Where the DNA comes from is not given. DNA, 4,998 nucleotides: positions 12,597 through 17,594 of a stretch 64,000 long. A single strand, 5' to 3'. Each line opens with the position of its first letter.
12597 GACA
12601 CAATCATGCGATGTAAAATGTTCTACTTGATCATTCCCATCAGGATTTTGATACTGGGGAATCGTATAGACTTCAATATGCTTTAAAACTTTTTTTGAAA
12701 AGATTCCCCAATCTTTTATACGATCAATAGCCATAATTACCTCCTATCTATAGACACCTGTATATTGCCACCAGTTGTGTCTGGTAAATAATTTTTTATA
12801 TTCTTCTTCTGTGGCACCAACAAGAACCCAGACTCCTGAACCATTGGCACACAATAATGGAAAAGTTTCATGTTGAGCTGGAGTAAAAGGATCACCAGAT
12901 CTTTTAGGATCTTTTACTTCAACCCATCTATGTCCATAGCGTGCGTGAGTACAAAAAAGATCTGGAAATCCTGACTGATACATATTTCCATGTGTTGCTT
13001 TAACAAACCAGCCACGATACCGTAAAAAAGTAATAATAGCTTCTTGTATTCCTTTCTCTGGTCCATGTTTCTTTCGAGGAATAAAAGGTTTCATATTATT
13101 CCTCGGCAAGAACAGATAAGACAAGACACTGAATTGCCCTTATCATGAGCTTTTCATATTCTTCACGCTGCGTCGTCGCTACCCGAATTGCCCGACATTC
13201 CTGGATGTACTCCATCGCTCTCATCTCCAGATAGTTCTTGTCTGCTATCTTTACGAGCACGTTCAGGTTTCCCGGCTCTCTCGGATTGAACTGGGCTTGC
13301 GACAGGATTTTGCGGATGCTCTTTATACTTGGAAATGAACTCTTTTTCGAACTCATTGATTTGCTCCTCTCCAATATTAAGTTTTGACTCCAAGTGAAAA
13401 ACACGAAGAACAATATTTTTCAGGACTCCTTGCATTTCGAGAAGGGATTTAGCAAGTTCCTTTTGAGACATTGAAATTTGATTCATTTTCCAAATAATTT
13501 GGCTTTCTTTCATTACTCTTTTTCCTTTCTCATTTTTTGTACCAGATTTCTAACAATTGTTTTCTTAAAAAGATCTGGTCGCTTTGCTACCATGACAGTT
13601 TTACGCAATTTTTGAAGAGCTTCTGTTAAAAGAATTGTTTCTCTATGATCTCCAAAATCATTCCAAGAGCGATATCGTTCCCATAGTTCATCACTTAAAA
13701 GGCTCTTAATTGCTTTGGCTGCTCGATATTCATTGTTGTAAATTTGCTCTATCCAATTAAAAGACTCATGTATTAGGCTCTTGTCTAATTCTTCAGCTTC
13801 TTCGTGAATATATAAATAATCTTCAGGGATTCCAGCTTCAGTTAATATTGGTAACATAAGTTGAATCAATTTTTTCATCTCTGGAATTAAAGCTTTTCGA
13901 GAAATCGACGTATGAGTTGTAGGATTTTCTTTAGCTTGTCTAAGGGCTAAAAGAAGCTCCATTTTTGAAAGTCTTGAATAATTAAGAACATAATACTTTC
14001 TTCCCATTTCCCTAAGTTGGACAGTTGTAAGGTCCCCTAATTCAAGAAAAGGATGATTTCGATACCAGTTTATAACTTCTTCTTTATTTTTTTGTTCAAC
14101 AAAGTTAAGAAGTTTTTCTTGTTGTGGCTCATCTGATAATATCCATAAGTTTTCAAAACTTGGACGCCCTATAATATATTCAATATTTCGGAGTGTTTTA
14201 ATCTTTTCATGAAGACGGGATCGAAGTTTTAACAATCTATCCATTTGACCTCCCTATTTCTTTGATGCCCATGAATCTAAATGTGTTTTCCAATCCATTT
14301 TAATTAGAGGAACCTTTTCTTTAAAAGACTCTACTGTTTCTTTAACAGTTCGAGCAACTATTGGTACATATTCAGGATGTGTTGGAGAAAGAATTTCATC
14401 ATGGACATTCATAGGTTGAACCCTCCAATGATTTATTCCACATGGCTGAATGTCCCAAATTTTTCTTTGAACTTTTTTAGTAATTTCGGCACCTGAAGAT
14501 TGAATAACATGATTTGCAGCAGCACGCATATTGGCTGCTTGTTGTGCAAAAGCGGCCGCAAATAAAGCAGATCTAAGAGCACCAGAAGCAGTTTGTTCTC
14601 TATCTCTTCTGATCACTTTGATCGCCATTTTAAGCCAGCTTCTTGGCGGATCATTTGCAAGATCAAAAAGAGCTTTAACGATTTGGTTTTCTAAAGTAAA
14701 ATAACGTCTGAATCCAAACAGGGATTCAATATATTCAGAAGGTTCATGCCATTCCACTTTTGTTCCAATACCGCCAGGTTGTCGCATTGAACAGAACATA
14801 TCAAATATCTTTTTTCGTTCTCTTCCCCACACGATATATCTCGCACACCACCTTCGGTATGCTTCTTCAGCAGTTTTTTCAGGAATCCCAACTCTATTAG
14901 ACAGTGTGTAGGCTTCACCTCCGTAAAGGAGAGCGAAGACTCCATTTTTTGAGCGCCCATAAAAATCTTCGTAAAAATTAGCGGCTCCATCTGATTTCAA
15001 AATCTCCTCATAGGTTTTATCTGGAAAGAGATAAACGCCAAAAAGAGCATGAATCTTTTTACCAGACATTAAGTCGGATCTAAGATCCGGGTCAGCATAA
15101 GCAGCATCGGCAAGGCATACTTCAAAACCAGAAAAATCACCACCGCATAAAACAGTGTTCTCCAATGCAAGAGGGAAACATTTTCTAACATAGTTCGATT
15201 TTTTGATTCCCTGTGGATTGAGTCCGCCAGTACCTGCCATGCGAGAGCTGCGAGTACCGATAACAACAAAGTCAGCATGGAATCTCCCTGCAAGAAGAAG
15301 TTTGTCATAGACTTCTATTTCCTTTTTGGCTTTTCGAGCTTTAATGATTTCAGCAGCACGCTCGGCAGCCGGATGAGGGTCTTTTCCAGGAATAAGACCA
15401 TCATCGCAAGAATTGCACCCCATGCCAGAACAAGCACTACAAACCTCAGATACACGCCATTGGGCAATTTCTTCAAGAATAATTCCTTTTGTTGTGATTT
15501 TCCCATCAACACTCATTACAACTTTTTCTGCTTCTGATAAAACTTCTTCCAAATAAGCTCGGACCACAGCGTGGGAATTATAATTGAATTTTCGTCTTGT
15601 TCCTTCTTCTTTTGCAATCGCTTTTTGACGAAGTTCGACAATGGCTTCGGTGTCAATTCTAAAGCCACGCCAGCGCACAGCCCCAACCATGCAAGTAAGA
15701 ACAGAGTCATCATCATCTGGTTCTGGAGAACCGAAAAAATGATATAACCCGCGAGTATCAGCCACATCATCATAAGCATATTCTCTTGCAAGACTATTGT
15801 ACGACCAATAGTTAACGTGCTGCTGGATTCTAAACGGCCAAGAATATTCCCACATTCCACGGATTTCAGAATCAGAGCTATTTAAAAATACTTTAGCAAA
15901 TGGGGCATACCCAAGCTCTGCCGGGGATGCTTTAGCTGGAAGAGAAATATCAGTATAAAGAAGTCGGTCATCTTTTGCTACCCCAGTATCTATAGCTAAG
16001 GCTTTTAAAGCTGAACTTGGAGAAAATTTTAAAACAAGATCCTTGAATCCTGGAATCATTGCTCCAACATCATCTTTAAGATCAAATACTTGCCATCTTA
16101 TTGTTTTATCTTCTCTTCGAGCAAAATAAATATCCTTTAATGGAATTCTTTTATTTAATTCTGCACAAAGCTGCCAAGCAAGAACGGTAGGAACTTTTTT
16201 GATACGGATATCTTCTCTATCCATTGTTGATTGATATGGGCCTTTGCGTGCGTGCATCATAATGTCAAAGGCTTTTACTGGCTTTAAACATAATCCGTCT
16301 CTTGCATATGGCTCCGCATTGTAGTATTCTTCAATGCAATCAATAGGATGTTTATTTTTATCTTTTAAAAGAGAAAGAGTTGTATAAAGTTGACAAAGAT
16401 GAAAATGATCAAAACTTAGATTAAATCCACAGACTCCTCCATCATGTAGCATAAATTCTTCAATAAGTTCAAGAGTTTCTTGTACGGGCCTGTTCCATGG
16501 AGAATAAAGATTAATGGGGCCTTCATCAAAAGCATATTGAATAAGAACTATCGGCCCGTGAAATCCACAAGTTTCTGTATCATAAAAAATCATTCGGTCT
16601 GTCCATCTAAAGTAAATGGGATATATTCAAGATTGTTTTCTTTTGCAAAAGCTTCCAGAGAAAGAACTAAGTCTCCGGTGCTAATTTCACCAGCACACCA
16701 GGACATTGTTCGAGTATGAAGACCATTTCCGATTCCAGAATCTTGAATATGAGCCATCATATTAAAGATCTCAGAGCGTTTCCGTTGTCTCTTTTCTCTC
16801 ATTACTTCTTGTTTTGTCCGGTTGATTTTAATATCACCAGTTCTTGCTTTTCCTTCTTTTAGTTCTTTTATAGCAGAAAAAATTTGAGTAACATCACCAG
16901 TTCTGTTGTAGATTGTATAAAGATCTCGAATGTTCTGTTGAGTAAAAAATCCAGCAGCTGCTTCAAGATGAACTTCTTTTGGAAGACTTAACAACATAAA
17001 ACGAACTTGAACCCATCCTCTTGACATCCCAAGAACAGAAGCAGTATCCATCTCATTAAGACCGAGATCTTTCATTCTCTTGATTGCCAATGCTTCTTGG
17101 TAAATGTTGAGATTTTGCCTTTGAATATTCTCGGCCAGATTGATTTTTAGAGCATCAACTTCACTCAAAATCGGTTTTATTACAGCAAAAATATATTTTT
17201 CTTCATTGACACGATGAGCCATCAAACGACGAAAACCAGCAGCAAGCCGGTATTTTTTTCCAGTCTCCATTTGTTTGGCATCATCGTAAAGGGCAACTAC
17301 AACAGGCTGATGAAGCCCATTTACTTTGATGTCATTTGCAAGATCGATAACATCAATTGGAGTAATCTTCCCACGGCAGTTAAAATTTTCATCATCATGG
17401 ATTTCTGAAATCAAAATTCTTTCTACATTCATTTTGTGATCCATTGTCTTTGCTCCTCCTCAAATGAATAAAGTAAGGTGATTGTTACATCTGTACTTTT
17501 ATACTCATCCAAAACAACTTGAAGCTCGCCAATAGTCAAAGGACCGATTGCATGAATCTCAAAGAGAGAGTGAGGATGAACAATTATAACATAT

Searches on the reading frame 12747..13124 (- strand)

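Call 90: search_protein_families(library=pfam, proteins=[window:12747-13124:-], max_evalue=0.01)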
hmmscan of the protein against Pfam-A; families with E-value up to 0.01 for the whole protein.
window:12747-13124:- (126 aa): 1 family
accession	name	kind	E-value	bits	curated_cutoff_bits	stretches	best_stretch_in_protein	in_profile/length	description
PF08774.17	VRR_NUC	-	8.4e-05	23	23.8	1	49-101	60-112/116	VRR-NUC domain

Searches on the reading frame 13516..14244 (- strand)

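Call 31: search_protein_families(library=pfam, proteins=[window:13516-14244:-], max_evalue=0.01)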
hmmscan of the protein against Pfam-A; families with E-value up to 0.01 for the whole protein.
window:13516-14244:- (243 aa): 1 family
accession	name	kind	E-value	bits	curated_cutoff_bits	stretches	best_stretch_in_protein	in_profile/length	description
PF07498.18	Rho_N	-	0.00015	22.1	24.9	1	68-104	1-37/43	Rho termination factor, N-terminal domain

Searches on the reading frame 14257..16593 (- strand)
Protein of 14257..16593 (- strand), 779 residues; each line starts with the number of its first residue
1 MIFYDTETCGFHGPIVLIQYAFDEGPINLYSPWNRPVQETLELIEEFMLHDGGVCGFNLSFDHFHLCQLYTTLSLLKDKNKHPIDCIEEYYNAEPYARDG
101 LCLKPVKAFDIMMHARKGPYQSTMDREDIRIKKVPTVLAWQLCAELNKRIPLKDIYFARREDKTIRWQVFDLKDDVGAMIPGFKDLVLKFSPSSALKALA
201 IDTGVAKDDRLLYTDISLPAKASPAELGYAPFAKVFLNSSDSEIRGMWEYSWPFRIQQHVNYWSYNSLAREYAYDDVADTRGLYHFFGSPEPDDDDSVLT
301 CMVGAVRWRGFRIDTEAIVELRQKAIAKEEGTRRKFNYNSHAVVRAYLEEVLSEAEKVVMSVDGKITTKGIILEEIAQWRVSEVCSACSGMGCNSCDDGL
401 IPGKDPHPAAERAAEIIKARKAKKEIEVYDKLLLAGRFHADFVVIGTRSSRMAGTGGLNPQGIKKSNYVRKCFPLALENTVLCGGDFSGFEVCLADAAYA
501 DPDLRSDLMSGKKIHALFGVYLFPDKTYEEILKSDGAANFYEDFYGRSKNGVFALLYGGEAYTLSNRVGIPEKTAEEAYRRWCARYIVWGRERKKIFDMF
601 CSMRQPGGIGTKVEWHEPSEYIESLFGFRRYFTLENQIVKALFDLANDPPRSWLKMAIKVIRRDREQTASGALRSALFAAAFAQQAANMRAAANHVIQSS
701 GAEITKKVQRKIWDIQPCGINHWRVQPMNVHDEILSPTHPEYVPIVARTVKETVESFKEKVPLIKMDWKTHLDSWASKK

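Call 31: search_protein_families(library=pfam, proteins=[window:14257-16593:-], max_evalue=0.01)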
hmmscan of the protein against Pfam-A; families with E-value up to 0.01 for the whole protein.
window:14257-16593:- (779 aa): 1 family
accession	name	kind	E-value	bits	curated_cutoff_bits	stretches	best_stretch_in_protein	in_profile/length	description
PF00476.26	DNA_pol_A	-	2.6e-16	60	34.3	1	410-763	76-369/381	DNA polymerase family A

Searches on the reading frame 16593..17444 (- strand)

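Call 31: search_protein_families(library=pfam, proteins=[window:16593-17444:-], max_evalue=0.01)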
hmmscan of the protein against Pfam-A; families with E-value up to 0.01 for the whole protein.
window:16593-17444:- (284 aa): 2 families
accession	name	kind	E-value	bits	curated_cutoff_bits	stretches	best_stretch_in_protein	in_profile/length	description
PF02195.25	ParB_N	-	1.3e-08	35.2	26.3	1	7-108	3-95/95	ParB N-terminal domain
PF17762.8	HTH_ParB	-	6.5e-05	23.5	22.6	1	110-180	1-72/102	ParB HTH domain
